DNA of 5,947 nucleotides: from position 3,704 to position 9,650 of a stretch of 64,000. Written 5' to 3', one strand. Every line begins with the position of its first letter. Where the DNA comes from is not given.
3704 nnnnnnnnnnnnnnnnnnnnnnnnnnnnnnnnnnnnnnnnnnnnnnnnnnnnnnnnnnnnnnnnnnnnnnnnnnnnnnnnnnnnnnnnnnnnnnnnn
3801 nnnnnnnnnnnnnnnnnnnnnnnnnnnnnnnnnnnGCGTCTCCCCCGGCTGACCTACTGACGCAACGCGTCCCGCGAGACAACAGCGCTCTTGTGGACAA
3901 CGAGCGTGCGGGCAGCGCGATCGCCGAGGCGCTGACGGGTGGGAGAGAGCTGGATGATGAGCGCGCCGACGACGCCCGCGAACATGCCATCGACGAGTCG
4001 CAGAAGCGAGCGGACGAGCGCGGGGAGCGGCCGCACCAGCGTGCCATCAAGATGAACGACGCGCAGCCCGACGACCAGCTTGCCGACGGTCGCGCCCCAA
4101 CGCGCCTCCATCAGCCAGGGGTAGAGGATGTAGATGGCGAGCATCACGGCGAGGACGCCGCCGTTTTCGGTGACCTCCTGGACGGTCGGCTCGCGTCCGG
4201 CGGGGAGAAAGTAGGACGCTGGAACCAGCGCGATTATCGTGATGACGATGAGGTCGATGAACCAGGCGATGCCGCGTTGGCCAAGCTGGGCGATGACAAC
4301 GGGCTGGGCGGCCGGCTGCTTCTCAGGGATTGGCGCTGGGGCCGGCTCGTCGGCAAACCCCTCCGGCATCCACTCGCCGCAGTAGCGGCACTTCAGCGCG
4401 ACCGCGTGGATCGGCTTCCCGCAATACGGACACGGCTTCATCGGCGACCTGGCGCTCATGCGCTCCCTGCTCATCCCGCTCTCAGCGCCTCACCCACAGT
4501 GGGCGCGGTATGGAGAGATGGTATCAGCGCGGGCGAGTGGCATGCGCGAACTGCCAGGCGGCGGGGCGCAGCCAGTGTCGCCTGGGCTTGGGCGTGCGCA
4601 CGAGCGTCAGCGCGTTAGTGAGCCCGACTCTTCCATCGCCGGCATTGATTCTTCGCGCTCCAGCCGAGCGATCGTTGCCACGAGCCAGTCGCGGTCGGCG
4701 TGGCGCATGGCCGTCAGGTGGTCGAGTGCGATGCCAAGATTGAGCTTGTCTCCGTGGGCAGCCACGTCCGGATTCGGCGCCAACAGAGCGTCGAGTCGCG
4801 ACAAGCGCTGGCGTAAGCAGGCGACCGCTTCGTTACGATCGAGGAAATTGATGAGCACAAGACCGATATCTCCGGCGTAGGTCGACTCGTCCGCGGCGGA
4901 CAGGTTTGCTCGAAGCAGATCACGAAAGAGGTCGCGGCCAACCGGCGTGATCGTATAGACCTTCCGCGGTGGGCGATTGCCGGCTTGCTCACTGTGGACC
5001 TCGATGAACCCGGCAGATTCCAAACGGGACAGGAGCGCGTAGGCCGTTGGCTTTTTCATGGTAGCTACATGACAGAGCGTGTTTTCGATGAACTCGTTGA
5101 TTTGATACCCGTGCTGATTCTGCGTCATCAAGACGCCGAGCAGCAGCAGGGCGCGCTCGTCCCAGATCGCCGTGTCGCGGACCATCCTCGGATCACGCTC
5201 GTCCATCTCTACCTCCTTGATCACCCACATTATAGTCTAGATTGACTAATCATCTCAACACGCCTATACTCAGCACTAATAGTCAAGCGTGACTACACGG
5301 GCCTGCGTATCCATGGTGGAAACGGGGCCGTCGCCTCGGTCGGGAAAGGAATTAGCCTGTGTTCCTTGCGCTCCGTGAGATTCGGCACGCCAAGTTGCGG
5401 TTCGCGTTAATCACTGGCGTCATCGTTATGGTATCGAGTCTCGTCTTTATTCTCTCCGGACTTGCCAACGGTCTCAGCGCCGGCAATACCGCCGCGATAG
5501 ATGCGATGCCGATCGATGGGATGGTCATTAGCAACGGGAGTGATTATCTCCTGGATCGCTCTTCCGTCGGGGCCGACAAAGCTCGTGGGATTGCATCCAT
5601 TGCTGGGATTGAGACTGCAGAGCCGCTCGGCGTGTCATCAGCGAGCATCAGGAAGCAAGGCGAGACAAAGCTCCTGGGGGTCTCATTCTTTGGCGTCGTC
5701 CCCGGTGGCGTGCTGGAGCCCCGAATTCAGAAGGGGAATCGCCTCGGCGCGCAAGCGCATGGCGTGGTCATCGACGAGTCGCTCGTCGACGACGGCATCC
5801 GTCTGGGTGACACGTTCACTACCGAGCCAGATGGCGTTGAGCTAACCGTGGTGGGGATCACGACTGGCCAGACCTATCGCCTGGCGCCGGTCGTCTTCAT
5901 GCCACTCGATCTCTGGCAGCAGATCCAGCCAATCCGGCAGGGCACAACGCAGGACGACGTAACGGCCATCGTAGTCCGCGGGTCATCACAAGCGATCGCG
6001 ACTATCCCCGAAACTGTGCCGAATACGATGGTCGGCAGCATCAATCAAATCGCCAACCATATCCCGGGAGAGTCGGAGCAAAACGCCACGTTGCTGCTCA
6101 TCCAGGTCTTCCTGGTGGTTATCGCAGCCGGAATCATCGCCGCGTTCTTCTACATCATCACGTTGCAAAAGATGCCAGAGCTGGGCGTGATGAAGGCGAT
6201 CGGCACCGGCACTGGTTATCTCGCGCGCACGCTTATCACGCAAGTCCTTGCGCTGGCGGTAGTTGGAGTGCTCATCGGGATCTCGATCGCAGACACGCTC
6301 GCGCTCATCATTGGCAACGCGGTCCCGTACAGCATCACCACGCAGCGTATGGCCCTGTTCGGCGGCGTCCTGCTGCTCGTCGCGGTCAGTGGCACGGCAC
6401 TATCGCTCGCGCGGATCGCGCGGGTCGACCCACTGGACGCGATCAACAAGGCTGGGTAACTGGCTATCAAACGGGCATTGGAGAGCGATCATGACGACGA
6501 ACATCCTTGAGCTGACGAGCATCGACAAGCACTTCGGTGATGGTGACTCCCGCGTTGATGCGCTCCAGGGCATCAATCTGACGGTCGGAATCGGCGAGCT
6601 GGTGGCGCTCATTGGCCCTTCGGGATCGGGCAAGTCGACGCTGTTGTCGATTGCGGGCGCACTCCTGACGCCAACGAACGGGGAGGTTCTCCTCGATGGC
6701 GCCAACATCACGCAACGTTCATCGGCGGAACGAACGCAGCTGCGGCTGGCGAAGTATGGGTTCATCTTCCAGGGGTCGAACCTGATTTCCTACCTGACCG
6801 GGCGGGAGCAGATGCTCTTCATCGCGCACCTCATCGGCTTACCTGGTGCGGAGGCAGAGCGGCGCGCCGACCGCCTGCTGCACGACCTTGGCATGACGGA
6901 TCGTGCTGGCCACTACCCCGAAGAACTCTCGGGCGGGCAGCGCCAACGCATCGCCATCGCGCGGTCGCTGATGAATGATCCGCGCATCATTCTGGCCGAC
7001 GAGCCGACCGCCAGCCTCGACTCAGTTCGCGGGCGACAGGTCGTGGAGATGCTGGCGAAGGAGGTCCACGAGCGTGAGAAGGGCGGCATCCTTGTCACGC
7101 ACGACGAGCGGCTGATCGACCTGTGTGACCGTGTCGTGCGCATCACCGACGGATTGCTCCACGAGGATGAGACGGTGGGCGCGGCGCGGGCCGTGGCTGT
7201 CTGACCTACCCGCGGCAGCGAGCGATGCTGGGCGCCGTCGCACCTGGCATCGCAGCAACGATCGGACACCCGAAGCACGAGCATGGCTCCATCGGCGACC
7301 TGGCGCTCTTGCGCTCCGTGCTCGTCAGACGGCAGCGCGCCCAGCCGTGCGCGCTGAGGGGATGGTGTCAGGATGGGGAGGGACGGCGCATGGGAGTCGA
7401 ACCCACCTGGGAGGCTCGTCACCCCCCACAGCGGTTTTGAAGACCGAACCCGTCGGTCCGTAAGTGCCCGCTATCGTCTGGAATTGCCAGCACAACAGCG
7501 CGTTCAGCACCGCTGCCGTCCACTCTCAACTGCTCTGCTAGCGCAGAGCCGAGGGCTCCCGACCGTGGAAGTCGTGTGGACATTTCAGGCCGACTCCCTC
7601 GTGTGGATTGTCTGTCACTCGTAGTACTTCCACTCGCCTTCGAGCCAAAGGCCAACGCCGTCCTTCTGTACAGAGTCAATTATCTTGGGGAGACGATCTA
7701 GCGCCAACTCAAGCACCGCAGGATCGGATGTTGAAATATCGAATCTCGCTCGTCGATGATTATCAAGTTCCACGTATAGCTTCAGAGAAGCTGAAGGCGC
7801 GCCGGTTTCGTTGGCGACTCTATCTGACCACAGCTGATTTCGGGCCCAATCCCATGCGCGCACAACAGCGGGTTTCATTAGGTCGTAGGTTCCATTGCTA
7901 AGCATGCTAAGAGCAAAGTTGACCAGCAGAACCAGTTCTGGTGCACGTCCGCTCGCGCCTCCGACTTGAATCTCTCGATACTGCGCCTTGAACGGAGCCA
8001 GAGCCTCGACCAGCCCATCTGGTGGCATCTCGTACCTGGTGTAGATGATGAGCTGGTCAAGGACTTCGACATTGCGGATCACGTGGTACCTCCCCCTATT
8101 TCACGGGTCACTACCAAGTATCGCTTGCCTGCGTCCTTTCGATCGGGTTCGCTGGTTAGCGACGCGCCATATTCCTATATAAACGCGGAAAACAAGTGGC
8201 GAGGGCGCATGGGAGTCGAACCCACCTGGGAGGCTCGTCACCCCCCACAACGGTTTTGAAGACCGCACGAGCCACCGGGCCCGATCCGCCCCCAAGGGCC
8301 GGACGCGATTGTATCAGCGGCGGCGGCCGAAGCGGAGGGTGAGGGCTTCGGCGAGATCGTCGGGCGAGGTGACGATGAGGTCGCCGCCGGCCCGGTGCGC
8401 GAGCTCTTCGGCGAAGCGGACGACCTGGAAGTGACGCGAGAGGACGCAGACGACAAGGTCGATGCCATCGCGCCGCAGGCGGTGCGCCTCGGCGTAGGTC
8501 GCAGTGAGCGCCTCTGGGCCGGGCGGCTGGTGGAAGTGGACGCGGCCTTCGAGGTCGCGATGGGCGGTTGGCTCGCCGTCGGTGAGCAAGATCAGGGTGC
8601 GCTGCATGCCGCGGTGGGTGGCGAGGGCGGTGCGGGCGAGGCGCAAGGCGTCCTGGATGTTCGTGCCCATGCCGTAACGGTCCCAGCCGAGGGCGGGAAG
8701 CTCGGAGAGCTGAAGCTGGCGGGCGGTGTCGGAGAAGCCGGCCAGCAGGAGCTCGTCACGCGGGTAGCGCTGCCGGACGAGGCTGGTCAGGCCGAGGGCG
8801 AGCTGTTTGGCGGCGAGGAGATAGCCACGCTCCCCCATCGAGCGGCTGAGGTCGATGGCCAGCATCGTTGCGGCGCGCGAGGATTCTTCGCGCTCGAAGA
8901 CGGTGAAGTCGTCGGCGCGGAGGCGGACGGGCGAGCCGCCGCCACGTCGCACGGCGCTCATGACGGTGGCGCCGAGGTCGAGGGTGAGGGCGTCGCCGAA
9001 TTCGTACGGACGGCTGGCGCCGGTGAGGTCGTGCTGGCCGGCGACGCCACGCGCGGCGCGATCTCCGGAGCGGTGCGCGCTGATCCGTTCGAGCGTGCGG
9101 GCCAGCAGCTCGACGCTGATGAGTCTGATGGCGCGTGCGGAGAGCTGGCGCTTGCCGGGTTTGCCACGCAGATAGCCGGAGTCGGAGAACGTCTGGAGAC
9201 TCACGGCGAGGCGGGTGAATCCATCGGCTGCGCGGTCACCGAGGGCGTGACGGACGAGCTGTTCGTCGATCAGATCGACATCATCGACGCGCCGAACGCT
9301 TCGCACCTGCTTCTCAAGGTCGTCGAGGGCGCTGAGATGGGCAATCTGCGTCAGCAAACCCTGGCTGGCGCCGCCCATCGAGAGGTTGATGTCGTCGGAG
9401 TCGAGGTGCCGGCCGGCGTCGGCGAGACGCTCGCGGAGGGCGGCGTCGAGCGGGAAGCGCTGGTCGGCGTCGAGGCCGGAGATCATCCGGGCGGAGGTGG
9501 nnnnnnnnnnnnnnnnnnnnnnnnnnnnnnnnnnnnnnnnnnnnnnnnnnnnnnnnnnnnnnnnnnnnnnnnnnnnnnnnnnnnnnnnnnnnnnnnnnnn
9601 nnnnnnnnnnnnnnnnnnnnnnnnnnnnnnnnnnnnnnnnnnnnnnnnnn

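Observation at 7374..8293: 819-bp low-GC islet bracketed by selC and a decayed selC copy sharing a 62-bp near-identical core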

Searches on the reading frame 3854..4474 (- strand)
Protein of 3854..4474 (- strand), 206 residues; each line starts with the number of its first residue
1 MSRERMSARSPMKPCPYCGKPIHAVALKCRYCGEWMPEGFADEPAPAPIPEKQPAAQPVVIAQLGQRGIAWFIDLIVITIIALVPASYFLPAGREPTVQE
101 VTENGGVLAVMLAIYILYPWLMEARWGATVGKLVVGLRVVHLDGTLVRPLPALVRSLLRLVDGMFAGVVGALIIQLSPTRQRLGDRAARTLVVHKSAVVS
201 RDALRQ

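Call 9: search_protein_families(library=pfam, proteins=[window:3854-4474:-], max_evalue=0.1)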
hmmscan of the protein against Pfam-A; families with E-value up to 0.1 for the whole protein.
window:3854-4474:- (206 aa): 7 families
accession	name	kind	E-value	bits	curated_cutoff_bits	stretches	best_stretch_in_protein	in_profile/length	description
PF06271.18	RDD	-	1.4e-19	71.2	24.1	1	62-188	2-136/137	RDD family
PF13248.11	Zn_ribbon_3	-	1.2e-05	25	27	1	11-34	1-24/26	zinc-ribbon domain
PF12773.13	DZR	-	0.0086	16.7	27.3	1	12-33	24-45/45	Double zinc ribbon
PF13240.11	Zn_Ribbon_1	-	0.0089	16.2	25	1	15-33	2-20/23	zinc-ribbon domain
PF22747.2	Zn_ribbon_DUF2089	-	0.017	15.6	27.6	1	15-33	1-19/32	DUF2089 zinc ribbon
PF14149.11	YhfH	-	0.09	13.1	27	0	10-23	11-24/37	YhfH-like protein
PF10571.15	UPF0547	-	0.092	13.3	29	0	13-33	1-21/26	Uncharacterised protein family UPF0547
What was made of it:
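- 3854..4527 (-): B'b landmark (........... starts at 4527) plus the intact RDD/zinc-ribbon gene (3854-4474). This is the conserved far border of the variable interval. Pfam RDD 1.4e-19 (call 9).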

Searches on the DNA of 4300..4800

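Call 45: search_rna_families(source=window, start=4300, end=4800, threshold=evalue, max_evalue=10, show_alignments=3)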
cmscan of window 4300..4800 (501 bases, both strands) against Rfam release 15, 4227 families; matches with E-value up to 10: 2.
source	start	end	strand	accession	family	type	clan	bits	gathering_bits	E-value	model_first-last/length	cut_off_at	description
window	4683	4747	+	RF01781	ASdes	Gene; sRNA;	-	18.4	40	0.16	1-68/68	no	ASdes TB sRNA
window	4490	4536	-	RF00603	SNORD23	Gene; snRNA; snoRNA; CD-box;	-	14.8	64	2.6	1-110/110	no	Small nucleolar RNA SNORD23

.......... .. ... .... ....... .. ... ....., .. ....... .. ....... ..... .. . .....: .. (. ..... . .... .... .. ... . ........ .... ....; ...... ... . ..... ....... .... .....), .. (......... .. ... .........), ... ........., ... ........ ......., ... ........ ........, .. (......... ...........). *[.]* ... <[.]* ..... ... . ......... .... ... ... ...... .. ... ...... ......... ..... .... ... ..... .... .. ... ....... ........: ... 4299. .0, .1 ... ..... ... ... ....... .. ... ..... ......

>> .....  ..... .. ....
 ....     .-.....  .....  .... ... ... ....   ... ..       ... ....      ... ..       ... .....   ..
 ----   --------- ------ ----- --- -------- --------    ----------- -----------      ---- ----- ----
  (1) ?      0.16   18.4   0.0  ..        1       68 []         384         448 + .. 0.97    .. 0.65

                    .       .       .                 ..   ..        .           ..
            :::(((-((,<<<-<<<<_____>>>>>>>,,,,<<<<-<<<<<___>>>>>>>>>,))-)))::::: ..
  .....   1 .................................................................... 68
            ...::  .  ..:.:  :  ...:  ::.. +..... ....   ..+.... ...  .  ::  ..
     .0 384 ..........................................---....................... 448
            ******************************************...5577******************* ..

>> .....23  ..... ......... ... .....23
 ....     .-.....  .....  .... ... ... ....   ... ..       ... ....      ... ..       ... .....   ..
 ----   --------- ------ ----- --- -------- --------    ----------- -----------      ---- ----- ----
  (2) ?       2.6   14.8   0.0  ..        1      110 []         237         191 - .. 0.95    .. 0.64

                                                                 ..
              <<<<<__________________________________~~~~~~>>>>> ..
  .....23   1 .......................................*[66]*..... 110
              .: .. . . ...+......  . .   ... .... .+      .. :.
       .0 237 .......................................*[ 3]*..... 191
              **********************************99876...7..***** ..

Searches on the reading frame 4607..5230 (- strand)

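Call 9: search_protein_families(library=pfam, proteins=[window:4607-5230:-], max_evalue=0.1)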
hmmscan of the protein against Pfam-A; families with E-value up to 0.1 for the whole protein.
window:4607-5230:- (207 aa): 4 families
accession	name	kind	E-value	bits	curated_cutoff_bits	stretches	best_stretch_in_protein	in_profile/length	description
PF03551.20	PadR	-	5.6e-16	58.7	27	1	30-102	1-73/75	Transcriptional regulator PadR-like family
PF13601.12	HTH_34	-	0.00012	22.6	27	1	65-107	33-74/80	Winged helix DNA-binding domain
PF01978.25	TrmB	-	0.0061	16.8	25.6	1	56-95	32-65/68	Sugar-specific transcriptional regulator TrmB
PF09339.16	HTH_IclR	-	0.011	15.9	22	0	52-77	24-49/52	IclR helix-turn-helix domain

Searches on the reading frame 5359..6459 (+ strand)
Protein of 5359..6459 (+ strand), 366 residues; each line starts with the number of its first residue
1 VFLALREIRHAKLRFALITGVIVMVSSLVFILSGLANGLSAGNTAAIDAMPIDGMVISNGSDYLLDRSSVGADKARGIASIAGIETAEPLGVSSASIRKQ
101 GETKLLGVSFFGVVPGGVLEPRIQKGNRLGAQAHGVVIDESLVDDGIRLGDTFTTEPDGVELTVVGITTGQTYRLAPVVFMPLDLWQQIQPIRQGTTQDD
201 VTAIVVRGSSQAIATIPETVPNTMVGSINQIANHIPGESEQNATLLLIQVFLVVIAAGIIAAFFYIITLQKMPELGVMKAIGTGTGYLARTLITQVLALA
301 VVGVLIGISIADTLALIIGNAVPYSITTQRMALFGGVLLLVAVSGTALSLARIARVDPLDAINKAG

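Call 9: search_protein_families(library=pfam, proteins=[window:5359-6459:+], max_evalue=0.1)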
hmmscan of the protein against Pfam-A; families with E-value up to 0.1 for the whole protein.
window:5359-6459:+ (366 aa): 1 family
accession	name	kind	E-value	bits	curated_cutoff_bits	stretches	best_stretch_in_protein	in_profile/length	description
PF02687.27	FtsX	-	2.8e-08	34.2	25.5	1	249-358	4-120/120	FtsX-like permease C-terminal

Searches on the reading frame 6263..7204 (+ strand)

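Call 9: search_protein_families(library=pfam, proteins=[window:6263-7204:+], max_evalue=0.1)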
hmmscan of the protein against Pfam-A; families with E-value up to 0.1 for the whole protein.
window:6263-7204:+ (313 aa): 11 families
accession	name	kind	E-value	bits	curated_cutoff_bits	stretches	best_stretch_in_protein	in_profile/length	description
PF00005.33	ABC_tran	-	4.6e-34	118.4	25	1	101-250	1-137/137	ABC transporter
PF13304.12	AAA_21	-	8.3e-06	26.5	27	1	113-135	1-23/304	AAA domain, putative AbiEii toxin, Type IV TA system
PF02463.25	SMC_N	-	1.1e-05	25.4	40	1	215-295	130-212/220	RecF/RecN/SMC N terminal domain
PF13555.12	AAA_29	-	7.8e-05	22.8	27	1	112-139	23-50/61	P-loop containing region of AAA domain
PF13191.12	AAA_16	-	0.0085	17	32.6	1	111-138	24-51/167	AAA ATPase domain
PF25199.1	nSTAND_NTPase5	-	0.02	15.2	34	1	111-150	41-81/145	Novel STAND NTPase 5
PF13481.12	AAA_25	-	0.027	14.5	27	1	111-131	33-53/195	AAA domain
PF20703.3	nSTAND1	-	0.031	14.3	27.1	1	112-132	34-53/379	Novel STAND NTPase 1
PF13671.12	AAA_33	-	0.035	14.8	27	0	113-128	1-16/143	AAA domain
PF01078.27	Mg_chelatase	-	0.036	13.9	20.3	1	113-157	24-68/207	Magnesium chelatase, subunit ChlI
PF13401.12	AAA_22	-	0.068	13.9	27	0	113-136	7-30/130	AAA domain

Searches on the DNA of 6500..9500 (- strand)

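Call 6: search_rna_families(source=window, start=6500, end=9500, threshold=evalue, max_evalue=1, show_alignments=3)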
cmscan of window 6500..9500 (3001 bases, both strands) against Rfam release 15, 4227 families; matches with E-value up to 1: 2.
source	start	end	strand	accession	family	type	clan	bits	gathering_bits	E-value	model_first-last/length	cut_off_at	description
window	8201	8293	-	RF01852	tRNA-Sec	Gene; tRNA;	CL00001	75.2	47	5.9e-15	1-91/91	no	Selenocysteine transfer RNA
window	7382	7471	-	RF01852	tRNA-Sec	Gene; tRNA;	CL00001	38.7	47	1.8e-05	1-91/91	no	Selenocysteine transfer RNA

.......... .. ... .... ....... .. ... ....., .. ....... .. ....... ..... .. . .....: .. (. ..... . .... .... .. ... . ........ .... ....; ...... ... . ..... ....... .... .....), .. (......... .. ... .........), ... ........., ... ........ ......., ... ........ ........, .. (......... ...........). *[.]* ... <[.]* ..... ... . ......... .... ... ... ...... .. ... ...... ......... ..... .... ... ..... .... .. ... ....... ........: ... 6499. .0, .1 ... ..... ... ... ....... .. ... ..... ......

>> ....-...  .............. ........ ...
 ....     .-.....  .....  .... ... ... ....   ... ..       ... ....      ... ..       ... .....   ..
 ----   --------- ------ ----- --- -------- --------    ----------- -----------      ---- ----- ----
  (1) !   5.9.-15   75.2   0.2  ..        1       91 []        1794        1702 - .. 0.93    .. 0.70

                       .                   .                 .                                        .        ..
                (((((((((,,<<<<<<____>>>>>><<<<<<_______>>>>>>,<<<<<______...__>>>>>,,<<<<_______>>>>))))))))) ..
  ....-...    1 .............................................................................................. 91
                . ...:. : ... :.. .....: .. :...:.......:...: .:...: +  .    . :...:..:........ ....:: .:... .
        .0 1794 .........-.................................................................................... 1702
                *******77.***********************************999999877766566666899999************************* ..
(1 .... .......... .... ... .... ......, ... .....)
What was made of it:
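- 8197..8293 (-): Functional tRNA-Sec (selC), anticodon TCA, CCA encoded. It acts as the attL-side copy: 5' third (8269-8293) plus core 8201-8268. Rfam RF01852 75.2 bits vs cut-off 47 (call 6).
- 7382..7471 (-): Displaced tRNA-Sec fragment (T', attR-like). The core 7382-7449 equals the 3' two-thirds of selC. 7450-7471 is arm DNA with only marginal tRNA resemblance. Rfam 38.7 bits, below the 47 cut-off, with broken acceptor stem (call 6).
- On tRNA-Sec (Rfam RF01852), applied to the copy at 7382-7471: 38.7 bits vs 47, with acceptor pairs flagged as non-canonical (call 6).
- Checked: Rfam RF01852 gives 75.2 bits against a cut-off of 47 (call 6). The second copy scores 38.7 bits, below the cut-off, with acceptor-stem mismatches (call 6).
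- Rfam aligns the copy end to end (call 6). The T arm and extra arm are intact (call 6). The two core substitutions are not compensatory (call 6 alignment).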

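Call 19: search_rna_families(sources=[L001, L002], threshold=evalue, max_evalue=1)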
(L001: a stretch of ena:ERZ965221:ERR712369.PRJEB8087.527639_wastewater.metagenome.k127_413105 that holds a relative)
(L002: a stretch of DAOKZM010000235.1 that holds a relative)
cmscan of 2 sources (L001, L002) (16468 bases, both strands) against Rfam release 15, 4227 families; matches with E-value up to 1: 3.
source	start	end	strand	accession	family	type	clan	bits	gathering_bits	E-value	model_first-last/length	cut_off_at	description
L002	2506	2598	+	RF01852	tRNA-Sec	Gene; tRNA;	CL00001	75.6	47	2.7e-14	1-91/91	no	Selenocysteine transfer RNA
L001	2162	2254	+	RF01852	tRNA-Sec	Gene; tRNA;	CL00001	75.2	47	3.3e-14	1-91/91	no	Selenocysteine transfer RNA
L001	2984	3073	+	RF01852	tRNA-Sec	Gene; tRNA;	CL00001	44.3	47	3.5e-06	1-91/91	no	Selenocysteine transfer RNA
